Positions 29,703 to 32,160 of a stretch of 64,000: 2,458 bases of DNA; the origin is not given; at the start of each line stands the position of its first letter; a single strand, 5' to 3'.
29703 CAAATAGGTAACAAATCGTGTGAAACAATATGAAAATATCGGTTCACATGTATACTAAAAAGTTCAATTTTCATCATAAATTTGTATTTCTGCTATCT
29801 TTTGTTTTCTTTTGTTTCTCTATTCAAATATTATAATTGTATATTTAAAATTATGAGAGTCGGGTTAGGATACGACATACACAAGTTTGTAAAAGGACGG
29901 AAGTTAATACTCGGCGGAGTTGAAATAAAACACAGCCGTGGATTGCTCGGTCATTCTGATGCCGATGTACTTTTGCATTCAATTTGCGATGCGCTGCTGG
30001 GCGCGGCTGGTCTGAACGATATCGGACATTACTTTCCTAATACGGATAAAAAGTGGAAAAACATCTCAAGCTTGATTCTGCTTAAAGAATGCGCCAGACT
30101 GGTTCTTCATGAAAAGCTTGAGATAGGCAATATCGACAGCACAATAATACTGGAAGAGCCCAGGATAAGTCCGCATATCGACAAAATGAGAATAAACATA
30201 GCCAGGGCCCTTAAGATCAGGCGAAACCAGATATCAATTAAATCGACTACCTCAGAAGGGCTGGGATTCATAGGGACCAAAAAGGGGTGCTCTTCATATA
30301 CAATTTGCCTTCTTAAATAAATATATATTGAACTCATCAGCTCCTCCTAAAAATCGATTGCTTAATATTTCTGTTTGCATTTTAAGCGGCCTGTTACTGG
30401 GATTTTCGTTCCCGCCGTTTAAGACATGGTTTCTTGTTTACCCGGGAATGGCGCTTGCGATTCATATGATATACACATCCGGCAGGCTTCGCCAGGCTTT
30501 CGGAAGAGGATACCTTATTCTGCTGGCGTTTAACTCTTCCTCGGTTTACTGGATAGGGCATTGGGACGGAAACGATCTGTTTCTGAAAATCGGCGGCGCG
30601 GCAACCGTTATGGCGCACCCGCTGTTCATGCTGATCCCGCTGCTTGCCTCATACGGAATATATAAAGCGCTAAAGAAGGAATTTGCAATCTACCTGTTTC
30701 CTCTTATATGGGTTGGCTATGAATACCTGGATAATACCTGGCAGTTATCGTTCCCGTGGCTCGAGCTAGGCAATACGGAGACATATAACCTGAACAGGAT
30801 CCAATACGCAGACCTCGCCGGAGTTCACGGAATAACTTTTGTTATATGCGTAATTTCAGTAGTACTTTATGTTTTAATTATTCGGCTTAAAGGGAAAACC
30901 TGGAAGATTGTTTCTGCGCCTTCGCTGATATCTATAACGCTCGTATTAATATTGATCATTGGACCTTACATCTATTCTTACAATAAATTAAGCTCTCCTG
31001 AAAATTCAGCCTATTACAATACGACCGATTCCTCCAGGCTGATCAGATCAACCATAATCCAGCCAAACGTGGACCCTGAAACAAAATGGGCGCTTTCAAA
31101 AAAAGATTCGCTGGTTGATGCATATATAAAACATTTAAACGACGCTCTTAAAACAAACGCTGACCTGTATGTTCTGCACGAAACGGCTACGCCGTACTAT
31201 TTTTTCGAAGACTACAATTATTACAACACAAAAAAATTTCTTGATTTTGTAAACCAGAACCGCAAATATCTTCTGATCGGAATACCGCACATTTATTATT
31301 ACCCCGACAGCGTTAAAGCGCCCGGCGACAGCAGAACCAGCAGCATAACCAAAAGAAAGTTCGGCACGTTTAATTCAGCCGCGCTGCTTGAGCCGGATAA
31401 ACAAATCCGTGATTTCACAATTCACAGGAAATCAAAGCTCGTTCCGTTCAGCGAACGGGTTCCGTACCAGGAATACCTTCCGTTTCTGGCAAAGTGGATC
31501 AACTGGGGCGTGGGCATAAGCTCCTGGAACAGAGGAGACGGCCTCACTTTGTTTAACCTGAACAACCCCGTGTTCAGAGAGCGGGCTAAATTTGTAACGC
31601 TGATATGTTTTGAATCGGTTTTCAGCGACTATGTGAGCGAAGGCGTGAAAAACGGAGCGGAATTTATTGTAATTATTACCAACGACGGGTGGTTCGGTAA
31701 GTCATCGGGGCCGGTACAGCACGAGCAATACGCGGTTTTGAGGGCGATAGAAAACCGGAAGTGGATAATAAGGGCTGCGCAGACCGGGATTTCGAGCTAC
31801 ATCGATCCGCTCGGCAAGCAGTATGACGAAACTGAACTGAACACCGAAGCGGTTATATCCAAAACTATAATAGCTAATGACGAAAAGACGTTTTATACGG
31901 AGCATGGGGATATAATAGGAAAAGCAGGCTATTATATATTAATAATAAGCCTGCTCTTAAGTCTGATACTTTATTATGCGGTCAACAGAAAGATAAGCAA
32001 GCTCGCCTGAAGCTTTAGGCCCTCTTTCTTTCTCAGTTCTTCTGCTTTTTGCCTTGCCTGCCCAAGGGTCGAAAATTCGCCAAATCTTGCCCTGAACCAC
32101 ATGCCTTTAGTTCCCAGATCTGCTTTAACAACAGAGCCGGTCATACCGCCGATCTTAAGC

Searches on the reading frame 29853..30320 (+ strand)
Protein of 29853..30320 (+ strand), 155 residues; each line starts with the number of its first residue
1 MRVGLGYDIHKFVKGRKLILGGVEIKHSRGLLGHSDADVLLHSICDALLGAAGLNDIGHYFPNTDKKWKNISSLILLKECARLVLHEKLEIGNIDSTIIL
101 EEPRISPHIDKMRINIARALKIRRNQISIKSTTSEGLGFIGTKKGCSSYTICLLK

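Call 10: search_protein_families(library=pfam, proteins=[window:29853-30320:+], max_evalue=0.01)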
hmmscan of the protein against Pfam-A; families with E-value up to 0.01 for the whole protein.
window:29853-30320:+ (155 aa): 1 family
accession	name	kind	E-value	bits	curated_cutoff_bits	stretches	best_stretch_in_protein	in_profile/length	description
PF02542.21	YgbB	-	3.1e-66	222.9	26.7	1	1-154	1-154/155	YgbB family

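Call 13: find_encoding_contigs(protein=window:29853-30320:+, flank=10000, max_places=10)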
Protein window:29853-30320:+ (155 aa): 1 contig read that carries it; 1 place shown.
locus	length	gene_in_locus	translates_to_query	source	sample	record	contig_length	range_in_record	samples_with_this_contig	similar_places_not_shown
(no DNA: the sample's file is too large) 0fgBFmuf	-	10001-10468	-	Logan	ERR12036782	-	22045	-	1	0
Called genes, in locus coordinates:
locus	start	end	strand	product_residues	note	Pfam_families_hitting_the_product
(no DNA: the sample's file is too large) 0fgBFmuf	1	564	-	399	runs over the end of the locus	-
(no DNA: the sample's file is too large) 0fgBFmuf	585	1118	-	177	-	-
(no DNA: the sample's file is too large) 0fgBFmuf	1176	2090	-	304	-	-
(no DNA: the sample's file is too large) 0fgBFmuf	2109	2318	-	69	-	-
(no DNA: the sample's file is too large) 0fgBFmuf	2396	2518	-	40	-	-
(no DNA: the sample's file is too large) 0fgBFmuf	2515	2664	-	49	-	-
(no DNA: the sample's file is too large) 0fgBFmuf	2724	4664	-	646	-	PF01555:N6_N4_Mtase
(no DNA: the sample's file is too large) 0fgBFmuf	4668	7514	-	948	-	PF04851:ResIII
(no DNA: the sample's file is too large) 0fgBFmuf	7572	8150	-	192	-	-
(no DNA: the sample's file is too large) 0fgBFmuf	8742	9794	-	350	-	PF17293:Arm-DNA-bind_5, PF13102:Phage_int_SAM_5, PF00589:Phage_integrase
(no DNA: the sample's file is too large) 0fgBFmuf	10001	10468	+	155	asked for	PF02542:YgbB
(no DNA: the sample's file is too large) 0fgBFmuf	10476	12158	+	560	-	PF20154:LNT_N, PF00795:CN_hydrolase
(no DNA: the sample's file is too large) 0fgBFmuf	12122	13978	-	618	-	PF00216:Bac_DNA_binding (weak)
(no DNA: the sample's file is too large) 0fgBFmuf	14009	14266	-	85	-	PF00216:Bac_DNA_binding, PF18175:HU-CCDC81_bac_2 (faint)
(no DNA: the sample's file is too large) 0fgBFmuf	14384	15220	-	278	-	PF18962:Por_Secre_tail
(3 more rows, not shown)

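Call 74: list_cluster_members(proteins=[P0001, P0121, window:29853-30320:+])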
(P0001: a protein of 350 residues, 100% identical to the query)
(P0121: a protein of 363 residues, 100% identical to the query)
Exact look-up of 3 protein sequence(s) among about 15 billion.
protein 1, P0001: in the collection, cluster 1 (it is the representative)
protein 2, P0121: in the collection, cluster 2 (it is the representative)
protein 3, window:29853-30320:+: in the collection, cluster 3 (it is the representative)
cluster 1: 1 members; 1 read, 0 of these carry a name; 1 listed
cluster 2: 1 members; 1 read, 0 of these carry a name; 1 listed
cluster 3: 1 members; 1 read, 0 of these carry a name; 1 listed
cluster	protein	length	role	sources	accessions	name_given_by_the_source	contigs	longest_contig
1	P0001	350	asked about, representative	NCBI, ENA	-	-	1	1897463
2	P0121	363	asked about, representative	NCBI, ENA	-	-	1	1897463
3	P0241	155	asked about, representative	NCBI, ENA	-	-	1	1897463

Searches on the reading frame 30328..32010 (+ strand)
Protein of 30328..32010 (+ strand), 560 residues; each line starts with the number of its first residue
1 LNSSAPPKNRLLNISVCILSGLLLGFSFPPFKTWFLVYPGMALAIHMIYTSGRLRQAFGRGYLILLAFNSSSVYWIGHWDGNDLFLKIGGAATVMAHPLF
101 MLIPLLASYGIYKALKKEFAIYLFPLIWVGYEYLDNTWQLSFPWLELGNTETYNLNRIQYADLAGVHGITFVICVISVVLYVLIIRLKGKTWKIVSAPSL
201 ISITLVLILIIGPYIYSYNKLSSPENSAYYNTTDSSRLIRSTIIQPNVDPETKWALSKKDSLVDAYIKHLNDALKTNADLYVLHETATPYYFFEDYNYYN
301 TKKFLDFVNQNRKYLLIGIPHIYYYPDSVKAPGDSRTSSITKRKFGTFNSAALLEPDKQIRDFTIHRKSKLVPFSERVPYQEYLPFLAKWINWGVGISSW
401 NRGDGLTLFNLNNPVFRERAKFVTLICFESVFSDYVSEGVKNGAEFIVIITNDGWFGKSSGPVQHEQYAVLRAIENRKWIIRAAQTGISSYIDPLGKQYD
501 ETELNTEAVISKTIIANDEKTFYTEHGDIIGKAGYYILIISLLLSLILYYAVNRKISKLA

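Call 10: search_protein_families(library=pfam, proteins=[window:30328-32010:+], max_evalue=0.01)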
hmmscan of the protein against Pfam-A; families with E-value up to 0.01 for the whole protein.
window:30328-32010:+ (560 aa): 2 families
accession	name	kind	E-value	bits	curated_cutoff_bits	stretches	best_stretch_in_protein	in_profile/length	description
PF20154.4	LNT_N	-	4.5e-28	98.9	27.1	1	20-178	1-158/159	Apolipoprotein N-acyltransferase N-terminal domain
PF00795.27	CN_hydrolase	-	4.3e-21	75.9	23.2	1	259-514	14-246/256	Carbon-nitrogen hydrolase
